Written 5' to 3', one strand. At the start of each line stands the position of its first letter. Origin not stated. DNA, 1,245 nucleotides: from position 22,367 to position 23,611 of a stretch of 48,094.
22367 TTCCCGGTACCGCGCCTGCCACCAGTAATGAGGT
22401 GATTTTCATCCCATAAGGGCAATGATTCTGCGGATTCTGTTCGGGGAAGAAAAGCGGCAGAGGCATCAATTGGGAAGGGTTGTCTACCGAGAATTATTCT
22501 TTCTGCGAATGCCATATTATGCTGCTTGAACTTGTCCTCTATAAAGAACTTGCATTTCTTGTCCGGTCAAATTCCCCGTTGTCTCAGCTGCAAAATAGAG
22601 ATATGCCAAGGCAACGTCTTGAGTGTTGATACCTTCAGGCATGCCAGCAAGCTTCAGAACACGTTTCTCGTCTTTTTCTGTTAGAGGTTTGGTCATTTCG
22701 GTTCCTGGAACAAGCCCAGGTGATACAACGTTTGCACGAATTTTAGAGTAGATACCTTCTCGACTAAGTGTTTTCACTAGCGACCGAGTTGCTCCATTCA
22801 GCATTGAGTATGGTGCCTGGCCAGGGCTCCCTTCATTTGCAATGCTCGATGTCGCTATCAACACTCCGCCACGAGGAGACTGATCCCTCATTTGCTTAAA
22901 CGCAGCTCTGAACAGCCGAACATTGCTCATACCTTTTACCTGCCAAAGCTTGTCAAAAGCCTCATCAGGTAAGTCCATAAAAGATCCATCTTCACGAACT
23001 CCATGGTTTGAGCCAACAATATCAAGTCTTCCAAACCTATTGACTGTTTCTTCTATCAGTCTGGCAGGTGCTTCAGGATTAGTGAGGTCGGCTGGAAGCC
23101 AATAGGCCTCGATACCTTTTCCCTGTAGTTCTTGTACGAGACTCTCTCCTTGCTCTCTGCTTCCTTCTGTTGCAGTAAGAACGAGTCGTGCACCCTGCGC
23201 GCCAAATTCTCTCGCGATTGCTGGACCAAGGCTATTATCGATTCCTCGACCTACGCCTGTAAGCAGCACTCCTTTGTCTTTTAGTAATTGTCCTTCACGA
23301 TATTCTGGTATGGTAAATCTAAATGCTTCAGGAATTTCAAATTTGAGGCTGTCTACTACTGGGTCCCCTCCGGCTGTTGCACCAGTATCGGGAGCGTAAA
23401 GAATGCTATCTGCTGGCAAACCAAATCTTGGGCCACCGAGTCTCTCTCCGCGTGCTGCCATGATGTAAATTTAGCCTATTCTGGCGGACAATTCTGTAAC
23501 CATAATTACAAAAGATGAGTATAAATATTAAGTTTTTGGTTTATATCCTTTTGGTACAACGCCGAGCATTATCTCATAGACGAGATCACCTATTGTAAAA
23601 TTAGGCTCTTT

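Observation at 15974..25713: FAS/PKS-like condensation-reduction-dehydration gene set with no visible acyl carrier protein, joined to an acyltransferase and a PLD-family enzyme and sitting next to a Crp/Fnr regulator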

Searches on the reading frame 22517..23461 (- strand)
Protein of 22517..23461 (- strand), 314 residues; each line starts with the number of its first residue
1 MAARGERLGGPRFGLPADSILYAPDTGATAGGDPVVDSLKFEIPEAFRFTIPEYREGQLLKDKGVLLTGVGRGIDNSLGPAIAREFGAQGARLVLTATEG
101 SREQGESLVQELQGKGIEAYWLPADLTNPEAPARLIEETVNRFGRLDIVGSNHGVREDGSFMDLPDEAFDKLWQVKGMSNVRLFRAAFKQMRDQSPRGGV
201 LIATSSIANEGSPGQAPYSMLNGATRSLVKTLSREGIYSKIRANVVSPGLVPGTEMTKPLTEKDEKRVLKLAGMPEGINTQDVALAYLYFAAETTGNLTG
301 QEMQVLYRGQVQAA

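Call 3: search_protein_families(library=pfam, proteins=[window:22517-23461:-], max_evalue=0.01)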
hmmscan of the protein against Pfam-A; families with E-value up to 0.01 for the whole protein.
window:22517-23461:- (314 aa): 3 families
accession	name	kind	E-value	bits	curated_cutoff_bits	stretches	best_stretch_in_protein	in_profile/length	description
PF13561.12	adh_short_C2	-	1.1e-35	123.7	27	1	75-305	3-231/236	Enoyl-(Acyl carrier protein) reductase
PF00106.31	adh_short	-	5.3e-31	108.1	26.6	1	65-263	3-193/195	short chain dehydrogenase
PF08659.16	KR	-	1.3e-12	48.4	22.6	1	77-237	11-168/180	KR domain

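Call 5: search_protein_families(library=ncbifam, proteins=[window:22517-23461:-], max_evalue=0.01)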
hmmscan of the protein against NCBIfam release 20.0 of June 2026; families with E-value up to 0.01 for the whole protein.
window:22517-23461:- (314 aa): 200 families (the best 25 are shown)
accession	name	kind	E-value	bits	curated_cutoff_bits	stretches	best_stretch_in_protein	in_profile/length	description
TIGR01830.1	3oxo_ACP_reduc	equivalog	2.9e-35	122.1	297.75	1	65-305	1-234/239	3-oxoacyl-[acyl-carrier-protein] reductase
NF005559.1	PRK07231.1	subfamily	6.7e-34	117.5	215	1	60-305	2-243/249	glucose 1-dehydrogenase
NF004198.0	PRK05653.1-3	equivalog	4.9e-33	114.6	296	1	58-305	3-242/248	3-oxoacyl-ACP reductase FabG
NF004197.0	PRK05653.1-1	equivalog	2.9e-31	109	332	1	59-305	4-242/249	3-oxoacyl-ACP reductase FabG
NF009468.0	PRK12826.1-4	equivalog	4.8e-30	105.1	318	1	60-304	5-242/256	SDR family oxidoreductase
NF047420.2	EF_P_mod_YmfI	equivalog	9.4e-30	104.1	238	1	76-305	9-231/236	elongation factor P 5-aminopentanone reductase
NF009093.0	PRK12429.1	subfamily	2.2e-28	99.2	258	1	60-304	3-251/259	3-hydroxybutyrate dehydrogenase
NF009466.0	PRK12826.1-2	subfamily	1.8e-27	96.4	222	1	63-305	4-240/248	3-oxoacyl-ACP reductase FabG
NF053807.1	RhamDHLra1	equivalog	1.6e-26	93.5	400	1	59-304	1-242/252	L-rhamnose 1-dehydrogenase Lra1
NF004847.0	PRK06198.1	subfamily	3.7e-26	91.9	240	1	59-301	4-247/269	oxidoreductase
NF052558.1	MBtsdlDhBudC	equivalog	7.9e-26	91.1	270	1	61-305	2-237/250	meso-2,3-butanediol dehydrogenase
NF004199.0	PRK05653.1-4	equivalog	8.4e-26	91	301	1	61-305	4-241/247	3-oxoacyl-ACP reductase FabG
NF005214.0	PRK06701.1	subfamily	8.9e-26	90.8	413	1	47-306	33-286/293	SDR family oxidoreductase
NF006070.0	PRK08213.1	subfamily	9.8e-26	90.8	279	1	60-305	10-252/259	gluconate 5-dehydrogenase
NF005909.0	PRK07890.1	subfamily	1.6e-25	89.9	258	1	58-305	3-253/260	short chain dehydrogenase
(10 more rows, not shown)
